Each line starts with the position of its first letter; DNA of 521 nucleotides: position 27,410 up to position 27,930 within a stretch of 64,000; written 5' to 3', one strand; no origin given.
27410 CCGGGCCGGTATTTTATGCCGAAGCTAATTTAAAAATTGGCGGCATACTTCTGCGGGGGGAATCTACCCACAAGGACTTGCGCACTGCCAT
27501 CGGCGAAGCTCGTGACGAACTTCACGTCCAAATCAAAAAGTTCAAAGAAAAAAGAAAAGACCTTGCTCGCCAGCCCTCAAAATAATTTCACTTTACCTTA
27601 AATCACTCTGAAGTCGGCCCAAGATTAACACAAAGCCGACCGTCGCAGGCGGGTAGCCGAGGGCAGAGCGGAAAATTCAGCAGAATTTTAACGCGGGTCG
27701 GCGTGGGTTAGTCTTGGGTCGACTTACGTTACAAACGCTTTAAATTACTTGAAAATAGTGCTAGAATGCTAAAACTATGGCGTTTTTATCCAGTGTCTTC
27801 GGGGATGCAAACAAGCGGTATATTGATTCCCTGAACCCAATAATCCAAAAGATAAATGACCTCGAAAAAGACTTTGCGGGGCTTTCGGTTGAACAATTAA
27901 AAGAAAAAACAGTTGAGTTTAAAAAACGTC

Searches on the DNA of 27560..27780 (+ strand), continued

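Call 74: search_with_rna_model(model_id=R2, sources=[L003, L004, L005, L006, L007, L008, L009, L010, L011, L012, L013, L014, L015, L016, L017, L018, L019, L020, L021, L022, L023, L024, L025, L026, L027, L028, L029, L030, L031, L032, L033, L034, L035, L036, L037, L038, L039, L040, L041, L042, L043, L044, L045, L046, L047, L048, L049, L050, L051, L052, L053, L054, L055, L056, L057, L058, L059, L060, L061, L062, L063, L064, L065, L066, L067, L068, L069, L070, L071, L072, L073, L074, L075, L076, L077, L078, L079, L080, L081, L082], max_evalue=0.05)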
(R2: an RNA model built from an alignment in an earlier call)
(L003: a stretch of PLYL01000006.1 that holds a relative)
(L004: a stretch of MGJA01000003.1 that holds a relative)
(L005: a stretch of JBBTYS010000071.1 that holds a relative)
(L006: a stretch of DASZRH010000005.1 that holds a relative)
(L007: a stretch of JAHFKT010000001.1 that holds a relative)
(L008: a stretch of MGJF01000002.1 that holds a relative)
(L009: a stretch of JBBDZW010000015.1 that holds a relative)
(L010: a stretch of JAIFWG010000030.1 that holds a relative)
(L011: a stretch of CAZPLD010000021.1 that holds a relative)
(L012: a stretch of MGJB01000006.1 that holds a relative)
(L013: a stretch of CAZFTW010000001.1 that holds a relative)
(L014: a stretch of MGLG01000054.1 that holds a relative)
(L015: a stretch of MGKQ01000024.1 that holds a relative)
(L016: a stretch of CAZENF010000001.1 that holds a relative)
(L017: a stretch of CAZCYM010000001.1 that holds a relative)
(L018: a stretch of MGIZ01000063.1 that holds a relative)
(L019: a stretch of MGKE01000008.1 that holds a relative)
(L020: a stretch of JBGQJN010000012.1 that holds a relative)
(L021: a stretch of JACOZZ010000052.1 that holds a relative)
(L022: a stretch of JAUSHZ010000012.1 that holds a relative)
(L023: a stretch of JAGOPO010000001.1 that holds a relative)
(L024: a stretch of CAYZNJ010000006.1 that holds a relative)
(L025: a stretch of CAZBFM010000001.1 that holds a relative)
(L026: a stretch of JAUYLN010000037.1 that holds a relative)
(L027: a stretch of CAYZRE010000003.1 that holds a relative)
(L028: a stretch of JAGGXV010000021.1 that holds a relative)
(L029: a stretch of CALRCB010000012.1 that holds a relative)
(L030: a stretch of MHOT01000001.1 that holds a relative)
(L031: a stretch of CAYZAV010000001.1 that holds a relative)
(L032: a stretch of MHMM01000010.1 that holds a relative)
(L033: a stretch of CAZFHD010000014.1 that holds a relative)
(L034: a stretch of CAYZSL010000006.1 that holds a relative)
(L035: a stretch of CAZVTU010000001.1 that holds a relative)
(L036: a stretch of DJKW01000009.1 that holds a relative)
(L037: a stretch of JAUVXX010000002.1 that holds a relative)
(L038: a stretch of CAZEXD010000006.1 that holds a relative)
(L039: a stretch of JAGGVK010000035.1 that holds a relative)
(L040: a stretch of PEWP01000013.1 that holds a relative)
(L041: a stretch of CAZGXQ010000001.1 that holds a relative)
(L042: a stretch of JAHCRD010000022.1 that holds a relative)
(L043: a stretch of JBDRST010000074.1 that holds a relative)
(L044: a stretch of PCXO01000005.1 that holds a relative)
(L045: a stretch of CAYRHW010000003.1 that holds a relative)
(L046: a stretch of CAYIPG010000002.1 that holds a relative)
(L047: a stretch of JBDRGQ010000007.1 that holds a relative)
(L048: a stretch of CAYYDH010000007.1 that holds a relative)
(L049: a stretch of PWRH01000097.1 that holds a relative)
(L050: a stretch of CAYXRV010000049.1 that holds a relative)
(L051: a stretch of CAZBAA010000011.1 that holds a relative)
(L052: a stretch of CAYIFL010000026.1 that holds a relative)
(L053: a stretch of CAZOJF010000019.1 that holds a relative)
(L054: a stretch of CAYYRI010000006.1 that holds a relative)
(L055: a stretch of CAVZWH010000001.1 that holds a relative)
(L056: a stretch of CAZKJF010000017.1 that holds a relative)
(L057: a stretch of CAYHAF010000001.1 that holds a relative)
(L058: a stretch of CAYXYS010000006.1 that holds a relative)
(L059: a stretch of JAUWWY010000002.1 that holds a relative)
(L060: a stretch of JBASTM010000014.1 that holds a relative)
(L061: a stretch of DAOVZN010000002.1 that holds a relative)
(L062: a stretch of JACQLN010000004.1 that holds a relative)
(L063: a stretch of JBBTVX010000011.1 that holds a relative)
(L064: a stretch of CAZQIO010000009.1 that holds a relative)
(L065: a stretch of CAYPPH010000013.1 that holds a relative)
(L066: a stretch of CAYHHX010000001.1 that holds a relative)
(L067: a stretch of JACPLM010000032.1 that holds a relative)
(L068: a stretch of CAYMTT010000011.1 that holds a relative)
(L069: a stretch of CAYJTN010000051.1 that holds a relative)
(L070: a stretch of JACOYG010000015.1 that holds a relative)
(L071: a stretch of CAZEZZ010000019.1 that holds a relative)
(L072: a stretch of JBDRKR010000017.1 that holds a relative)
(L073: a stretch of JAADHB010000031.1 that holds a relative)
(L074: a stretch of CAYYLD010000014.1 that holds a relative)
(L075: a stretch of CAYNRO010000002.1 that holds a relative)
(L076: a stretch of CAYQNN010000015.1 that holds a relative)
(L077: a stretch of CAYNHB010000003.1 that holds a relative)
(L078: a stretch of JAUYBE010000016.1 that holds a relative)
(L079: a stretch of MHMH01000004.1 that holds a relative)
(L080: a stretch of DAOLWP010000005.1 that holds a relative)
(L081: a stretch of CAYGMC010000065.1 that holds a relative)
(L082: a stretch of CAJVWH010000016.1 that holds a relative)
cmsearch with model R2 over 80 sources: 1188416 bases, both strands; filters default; matches with E-value up to 0.05: 4.
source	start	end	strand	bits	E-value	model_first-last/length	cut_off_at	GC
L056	9551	9666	-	106.5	1e-27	1-116/116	no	0.49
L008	11728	11841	-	96.1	1.3e-24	1-116/116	no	0.57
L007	3518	3634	+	91.1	3.9e-23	1-116/116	no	0.55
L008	11877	12016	+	45.9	1.2e-09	1-116/116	no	0.49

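Call 92: search_dna_similar(query=window:27607-27723:+, collection=phages, mode=distant, max_evalue=0.01, max_rows=5)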
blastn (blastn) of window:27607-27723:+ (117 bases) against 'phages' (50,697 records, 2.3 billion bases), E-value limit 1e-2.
No match.

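Call 94: search_dna_similar(query=window:27607-27723:+, collection=plasmids, mode=distant, max_evalue=0.01, max_rows=5)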
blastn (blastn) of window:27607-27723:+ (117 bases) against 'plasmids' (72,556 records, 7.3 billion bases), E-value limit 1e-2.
No match.
